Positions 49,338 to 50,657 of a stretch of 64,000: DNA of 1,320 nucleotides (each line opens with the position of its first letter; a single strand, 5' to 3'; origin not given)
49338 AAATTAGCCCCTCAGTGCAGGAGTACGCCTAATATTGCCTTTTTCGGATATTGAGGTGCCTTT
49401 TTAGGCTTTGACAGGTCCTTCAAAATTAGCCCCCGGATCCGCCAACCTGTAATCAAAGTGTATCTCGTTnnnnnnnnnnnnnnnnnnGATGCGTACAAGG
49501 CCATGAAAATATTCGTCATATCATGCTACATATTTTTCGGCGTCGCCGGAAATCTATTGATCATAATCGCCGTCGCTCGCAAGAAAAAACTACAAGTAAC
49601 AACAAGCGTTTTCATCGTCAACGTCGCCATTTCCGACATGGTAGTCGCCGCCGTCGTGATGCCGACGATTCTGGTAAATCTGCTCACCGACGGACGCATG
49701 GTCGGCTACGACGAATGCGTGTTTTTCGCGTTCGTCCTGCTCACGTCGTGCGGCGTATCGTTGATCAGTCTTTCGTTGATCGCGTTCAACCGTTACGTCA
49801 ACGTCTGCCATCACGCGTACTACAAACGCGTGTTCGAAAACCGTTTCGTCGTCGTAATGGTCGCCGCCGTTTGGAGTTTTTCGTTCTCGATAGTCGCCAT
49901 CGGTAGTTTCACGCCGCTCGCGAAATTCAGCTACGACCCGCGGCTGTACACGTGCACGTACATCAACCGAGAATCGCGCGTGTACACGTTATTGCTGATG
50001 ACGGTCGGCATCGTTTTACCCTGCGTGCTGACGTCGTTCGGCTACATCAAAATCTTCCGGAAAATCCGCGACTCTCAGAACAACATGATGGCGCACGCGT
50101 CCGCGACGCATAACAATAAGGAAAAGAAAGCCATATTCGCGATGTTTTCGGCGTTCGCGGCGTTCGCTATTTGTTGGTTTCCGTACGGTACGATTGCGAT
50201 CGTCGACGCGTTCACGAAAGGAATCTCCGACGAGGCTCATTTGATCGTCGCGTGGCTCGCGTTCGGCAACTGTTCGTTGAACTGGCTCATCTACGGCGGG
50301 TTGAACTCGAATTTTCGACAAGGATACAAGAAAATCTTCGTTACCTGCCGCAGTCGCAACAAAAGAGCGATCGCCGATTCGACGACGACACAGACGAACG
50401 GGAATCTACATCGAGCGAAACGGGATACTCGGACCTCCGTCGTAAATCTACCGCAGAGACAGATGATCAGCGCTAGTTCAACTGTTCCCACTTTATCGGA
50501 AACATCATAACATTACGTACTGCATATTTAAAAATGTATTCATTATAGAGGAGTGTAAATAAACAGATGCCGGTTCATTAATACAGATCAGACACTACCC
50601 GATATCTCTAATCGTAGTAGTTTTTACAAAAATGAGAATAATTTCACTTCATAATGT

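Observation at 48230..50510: Melatonin-receptor-like GPCR with a probable 2-codon first exon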

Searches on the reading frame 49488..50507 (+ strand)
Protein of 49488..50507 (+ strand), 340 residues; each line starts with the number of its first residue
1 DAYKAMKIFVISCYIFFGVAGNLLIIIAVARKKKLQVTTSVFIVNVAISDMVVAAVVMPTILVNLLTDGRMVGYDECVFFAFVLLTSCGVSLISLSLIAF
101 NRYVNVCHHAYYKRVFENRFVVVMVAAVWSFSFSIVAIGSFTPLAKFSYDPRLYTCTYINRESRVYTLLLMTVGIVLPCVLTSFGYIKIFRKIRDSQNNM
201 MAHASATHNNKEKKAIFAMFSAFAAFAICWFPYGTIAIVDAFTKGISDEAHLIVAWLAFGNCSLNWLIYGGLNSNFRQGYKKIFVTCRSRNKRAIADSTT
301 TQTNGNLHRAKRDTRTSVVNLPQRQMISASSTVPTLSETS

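Call 4: search_protein_families(library=pfam, proteins=[window:49488-50507:+], max_evalue=0.01)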
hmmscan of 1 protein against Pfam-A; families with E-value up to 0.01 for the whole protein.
window:49488-50507:+ (340 aa): 4 families
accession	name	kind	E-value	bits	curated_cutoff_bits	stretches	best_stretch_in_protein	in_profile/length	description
PF00001.26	7tm_1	-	7.9e-43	147.2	30.5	1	21-269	1-260/260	7 transmembrane receptor (rhodopsin family)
PF10320.15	7TM_GPCR_Srsx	-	2.6e-11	43.9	24.1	1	15-284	1-257/257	Serpentine type 7TM GPCR chemoreceptor Srsx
PF10328.15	7TM_GPCR_Srx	-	6.4e-10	39.5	23.8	1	16-218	5-209/263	Serpentine type 7TM GPCR chemoreceptor Srx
PF13853.12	7tm_4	-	3.1e-06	27.6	27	1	18-270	8-263/280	Olfactory receptor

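Call 5: search_solved_structures(query=window:49488-50507:+, show_alignments=2)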
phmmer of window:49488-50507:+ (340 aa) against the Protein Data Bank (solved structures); distinct sequences matched with E-value up to 0.001: 667 (the best 60 are shown).
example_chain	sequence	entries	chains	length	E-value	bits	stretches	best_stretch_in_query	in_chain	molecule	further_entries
7vh0_A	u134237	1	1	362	8.6e-42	146.5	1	17-287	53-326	Melatonin receptor type 1B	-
7vgy_A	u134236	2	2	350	1.4e-37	132.7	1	13-289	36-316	Melatonin receptor type 1A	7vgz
7db6_D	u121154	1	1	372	1.9e-37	132.3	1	13-289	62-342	Melatonin receptor type 1A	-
6me8_A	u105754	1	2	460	2.5e-34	122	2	17-193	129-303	Soluble cytochrome b562,Melatonin receptor type 1B,Rubredoxin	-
6me7_A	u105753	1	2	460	9.8e-34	120.1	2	17-193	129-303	Soluble cytochrome b562,Melatonin receptor type 1B,Rubredoxin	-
6me6_A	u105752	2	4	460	1.5e-33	119.4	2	17-193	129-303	Soluble cytochrome b562,Melatonin receptor type 1B,Rubredoxin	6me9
9l9o_A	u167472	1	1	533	4.4e-32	114.6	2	14-198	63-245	Melatonin-related receptor,Soluble cytochrome b562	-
6me2_A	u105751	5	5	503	7.1e-32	113.9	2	13-193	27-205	chimera protein of Melatonin receptor type 1A and GlgA glycogen synthase | Fusion protein of Melatonin receptor type 1A and GlgA glycogen synthase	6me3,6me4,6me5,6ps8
9ixj_R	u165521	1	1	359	8.4e-30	107.1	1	8-305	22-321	Histamine H2 receptor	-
8pok_A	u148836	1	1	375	9.8e-30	106.9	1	8-305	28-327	Histamine H2 receptor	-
8yut_R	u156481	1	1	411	1.3e-29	106.5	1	8-305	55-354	Histamine H2 receptor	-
8yn3_R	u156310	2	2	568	4.3e-26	95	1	9-288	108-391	Histamine H2 receptor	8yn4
7dfl_R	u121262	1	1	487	1.9e-25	92.8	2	182-284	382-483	Histamine H1 receptor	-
8yn2_R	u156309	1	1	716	1.2e-24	90.2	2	182-284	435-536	Histamine H1 receptor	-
9lrb_R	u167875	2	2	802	1.5e-24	89.9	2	182-284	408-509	Histamine H1 receptor,Genome polyprotein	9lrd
7ul3_A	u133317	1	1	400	2.3e-24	89.3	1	8-305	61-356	Histamine H2 receptor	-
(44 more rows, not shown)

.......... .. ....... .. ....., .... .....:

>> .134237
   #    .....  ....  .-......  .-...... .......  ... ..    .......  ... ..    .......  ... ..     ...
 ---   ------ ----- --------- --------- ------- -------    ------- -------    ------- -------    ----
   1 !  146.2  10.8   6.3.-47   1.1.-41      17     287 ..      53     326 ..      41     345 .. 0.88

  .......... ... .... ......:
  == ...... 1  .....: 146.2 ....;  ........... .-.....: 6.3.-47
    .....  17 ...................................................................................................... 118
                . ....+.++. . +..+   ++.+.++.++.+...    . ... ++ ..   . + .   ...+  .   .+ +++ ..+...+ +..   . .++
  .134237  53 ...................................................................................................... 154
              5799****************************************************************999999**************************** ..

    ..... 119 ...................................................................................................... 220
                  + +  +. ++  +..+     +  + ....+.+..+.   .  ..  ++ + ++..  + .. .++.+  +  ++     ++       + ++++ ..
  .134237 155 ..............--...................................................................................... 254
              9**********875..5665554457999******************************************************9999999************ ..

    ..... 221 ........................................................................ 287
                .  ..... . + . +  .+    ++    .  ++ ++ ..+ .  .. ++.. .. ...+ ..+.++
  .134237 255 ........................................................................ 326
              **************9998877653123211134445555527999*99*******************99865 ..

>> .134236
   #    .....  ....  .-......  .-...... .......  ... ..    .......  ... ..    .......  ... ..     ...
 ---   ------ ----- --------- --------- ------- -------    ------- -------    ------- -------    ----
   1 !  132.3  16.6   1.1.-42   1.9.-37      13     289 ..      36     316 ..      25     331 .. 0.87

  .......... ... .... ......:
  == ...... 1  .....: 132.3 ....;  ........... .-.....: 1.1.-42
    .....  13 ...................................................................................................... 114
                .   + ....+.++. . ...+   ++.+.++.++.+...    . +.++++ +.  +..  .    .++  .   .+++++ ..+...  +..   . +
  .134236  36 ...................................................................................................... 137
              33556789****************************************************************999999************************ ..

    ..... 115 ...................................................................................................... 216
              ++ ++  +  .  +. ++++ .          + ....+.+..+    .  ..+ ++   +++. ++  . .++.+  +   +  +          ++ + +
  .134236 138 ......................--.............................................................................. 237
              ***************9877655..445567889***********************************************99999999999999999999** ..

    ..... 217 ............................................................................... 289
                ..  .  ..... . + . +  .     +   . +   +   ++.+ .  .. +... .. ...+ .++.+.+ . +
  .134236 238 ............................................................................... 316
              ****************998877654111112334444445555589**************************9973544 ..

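Call 6: find_homologous_proteins(query=window:49488-50507:+, max_evalue=1e-20)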
Query window:49488-50507:+ (340 aa): 5 proteins with E <= 1e-20 among 2459 candidates.
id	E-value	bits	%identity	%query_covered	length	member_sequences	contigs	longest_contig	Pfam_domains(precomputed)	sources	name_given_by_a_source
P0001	2.8e-220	748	100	100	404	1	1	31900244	PF10328.16,PF10320.16,PF00001.27,PF13853.13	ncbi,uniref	ncbi:melatonin receptor type 1A-like [Tubulanus polymorphus]|uniref:melatonin receptor type 1A-like 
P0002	2.3e-27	114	34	59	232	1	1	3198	PF10320.16,PF10323.16,PF00001.27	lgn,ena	-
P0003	1.1e-26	112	33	55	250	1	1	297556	PF10328.16,PF10320.16,PF10323.16,PF00001.27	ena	-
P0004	2.1e-26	111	34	56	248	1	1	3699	PF10328.16,PF10320.16,PF10323.16,PF00001.27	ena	-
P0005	9.8e-26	109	33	55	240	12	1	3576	PF10328.16,PF10320.16,PF00001.27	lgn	-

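Call 11: find_encoding_contigs(protein=P0001, flank=10000, max_places=4)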
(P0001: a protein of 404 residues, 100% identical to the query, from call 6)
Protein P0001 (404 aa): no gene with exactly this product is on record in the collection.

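Call 21: list_cluster_members(proteins=[P0001, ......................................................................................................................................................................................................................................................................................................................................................, window:49503-50507:+, window:49470-50507:+])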
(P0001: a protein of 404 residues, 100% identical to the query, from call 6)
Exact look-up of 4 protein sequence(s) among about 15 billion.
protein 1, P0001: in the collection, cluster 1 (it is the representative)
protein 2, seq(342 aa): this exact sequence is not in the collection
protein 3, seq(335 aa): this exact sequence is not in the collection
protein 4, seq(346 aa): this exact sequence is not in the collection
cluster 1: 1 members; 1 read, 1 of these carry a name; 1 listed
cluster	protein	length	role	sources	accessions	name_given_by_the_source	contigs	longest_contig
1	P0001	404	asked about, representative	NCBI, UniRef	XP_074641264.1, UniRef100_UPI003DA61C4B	melatonin receptor type 1A-like [Tubulanus polymorphus] | melatonin receptor type 1A-like n=1 Tax=Tubulanus polymorphus TaxID=672921 ...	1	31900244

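Call 22: search_protein_representatives(protein=window:49488-50507:+)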
Query: 340 residues. Proteins with E-value up to 0.001 (for the whole library): 15303; up to 1e-10: 3903; up to 1e-30: 60. The best 150 are listed.
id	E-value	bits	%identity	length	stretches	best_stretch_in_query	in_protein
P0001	8.8e-221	747.7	100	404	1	1-340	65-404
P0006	4.1e-69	249.5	46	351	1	9-309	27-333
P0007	1.0e-65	238.3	41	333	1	4-295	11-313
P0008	6.5e-49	183.1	35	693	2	8-289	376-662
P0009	2.6e-41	158.2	34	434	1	8-298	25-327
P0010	5.3e-41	157.1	32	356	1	15-291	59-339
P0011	5.7e-41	157.0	32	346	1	9-290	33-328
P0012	6.9e-40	153.5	32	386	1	13-328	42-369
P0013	5.8e-39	150.4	33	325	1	7-296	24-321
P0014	2.0e-38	148.6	35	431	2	12-205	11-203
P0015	2.5e-38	148.4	30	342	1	2-308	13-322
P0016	2.5e-38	148.3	34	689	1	17-290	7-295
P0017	8.8e-38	146.5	31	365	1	8-288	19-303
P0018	1.1e-37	146.3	32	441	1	7-335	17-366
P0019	1.8e-37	145.5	33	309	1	9-301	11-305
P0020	1.8e-37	145.5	31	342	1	6-311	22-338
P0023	2.7e-37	145.0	35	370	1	16-284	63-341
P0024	9.6e-37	143.1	34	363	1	8-284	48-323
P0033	1.1e-34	136.4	31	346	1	10-316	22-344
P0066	1.5e-30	122.8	31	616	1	15-288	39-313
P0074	3.9e-30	121.4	32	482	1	18-288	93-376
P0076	5.4e-30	121.0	31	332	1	13-286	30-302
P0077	5.6e-30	120.9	32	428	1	9-286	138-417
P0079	5.8e-30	120.9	29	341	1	4-308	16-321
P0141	1.5e-26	109.7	31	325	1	38-301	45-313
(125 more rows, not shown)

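Call 24: list_cluster_members(proteins=[P0006, P0007, P0008, P0009, P0010, P0011, P0012, P0013, P0015, P0017])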
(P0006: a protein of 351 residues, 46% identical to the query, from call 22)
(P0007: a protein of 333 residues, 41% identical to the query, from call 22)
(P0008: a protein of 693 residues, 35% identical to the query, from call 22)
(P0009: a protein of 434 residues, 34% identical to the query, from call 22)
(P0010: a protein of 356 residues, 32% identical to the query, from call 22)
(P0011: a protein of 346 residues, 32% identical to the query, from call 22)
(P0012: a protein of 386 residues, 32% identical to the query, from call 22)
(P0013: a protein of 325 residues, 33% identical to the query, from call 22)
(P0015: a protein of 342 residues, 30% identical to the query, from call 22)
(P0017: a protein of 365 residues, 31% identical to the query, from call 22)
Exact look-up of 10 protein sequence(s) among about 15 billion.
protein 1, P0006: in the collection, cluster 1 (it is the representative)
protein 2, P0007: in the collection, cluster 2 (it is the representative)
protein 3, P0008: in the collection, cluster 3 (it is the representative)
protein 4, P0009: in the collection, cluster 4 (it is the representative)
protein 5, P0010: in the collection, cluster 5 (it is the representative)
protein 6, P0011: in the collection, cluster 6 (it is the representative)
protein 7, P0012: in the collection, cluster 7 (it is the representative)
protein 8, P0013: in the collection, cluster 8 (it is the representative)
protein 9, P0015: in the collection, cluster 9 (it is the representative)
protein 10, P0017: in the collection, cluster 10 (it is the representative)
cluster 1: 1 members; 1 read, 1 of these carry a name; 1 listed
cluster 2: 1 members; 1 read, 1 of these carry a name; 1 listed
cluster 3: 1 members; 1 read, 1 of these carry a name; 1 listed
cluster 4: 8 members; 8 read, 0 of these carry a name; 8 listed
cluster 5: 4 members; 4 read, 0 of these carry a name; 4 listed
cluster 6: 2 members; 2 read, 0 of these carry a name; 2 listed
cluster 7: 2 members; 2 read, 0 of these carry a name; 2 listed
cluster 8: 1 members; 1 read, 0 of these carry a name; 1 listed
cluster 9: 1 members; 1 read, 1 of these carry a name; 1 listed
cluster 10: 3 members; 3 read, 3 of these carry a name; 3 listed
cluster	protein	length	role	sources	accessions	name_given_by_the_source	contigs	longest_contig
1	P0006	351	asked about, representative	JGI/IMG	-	hypothetical protein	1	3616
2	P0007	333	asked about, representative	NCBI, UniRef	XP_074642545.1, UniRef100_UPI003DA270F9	melatonin receptor type 1A-like [Tubulanus polymorphus] | melatonin receptor type 1A-like n=1 Tax=Tubulanus polymorphus TaxID=672921 ...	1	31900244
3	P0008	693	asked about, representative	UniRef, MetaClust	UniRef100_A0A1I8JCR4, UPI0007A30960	G_PROTEIN_RECEP_F1_2 domain-containing protein n=1 Tax=Macrostomum lignano TaxID=282301 ... | status=active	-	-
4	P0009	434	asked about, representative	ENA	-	-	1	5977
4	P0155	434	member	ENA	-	-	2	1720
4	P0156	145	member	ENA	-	-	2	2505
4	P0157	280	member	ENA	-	-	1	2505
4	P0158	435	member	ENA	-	-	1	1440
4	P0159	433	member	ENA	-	-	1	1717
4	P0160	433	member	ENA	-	-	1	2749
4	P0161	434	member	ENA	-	-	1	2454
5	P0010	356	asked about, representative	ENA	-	-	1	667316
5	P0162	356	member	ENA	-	-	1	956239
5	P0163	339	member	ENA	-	-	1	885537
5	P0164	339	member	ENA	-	-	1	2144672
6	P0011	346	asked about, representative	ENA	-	-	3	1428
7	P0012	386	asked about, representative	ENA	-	-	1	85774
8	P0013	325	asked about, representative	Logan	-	-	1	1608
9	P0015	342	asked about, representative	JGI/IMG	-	hypothetical protein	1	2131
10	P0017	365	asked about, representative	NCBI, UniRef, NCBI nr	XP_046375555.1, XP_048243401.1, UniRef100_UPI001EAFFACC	melatonin receptor type 1B-A-like [Haliotis rufescens] | melatonin receptor type 1B-A-like n=1 Tax=Haliotis rufescens TaxID=6454 ...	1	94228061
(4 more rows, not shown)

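Call 25: find_encoding_contigs(protein=P0006, flank=5000, max_places=3)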
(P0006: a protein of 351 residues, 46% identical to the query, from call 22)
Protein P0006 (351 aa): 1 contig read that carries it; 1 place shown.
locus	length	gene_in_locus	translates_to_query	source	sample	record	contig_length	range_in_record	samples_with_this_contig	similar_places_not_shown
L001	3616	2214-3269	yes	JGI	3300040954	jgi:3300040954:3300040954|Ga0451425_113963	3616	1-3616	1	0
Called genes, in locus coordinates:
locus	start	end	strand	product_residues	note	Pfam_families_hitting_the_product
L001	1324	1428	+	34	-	-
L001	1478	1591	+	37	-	-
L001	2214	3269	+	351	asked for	PF10320:7TM_GPCR_Srsx, PF10328:7TM_GPCR_Srx, PF00001:7tm_1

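Call 26: find_encoding_contigs(protein=P0007, flank=10000, max_places=3)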
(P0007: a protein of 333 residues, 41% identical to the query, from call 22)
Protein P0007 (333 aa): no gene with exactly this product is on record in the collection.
